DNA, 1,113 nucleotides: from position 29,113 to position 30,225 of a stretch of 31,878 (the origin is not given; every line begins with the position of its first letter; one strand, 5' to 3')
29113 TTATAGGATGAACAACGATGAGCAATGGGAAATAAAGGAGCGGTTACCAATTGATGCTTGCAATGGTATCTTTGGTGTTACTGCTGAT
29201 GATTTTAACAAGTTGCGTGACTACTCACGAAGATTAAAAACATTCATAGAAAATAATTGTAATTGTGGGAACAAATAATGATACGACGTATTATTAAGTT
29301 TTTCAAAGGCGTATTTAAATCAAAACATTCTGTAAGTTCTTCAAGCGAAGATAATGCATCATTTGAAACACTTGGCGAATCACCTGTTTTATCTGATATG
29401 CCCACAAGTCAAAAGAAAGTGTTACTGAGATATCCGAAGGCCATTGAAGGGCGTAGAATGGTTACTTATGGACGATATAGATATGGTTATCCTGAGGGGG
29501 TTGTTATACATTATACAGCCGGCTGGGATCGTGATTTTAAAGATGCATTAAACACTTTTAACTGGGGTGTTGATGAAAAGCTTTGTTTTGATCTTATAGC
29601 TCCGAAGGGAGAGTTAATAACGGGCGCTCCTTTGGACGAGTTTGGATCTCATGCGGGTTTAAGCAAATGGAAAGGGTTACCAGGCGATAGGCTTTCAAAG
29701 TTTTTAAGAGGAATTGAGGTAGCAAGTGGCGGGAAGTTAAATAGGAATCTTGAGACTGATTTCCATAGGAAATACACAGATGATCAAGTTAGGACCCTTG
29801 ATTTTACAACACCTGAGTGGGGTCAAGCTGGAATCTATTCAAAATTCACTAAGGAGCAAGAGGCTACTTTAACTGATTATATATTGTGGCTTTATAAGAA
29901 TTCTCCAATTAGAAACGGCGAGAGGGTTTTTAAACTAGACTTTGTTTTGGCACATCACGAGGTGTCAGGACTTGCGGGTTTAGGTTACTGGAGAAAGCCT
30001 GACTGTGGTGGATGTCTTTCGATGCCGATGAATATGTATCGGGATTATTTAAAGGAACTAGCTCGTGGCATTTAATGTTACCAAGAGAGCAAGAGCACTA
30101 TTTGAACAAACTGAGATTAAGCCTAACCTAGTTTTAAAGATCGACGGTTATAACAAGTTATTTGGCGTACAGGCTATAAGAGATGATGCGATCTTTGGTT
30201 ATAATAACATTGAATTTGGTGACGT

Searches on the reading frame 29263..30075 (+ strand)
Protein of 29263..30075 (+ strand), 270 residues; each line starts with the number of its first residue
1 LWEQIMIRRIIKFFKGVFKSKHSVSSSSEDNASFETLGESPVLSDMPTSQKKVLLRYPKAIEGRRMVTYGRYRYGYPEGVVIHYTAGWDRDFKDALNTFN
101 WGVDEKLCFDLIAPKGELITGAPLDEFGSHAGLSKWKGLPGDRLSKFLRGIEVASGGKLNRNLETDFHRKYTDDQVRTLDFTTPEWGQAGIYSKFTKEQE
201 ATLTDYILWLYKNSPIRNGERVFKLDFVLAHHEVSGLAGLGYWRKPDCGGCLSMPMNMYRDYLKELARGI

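Call 73: search_protein_families(library=phrogs, proteins=[window:29263-30075:+], max_evalue=0.001)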
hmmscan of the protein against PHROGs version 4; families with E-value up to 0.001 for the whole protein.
window:29263-30075:+ (270 aa): 1 family
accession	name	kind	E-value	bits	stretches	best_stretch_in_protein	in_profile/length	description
phrog_1794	-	lysis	6e-05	23.6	1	75-208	54-154/336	amidase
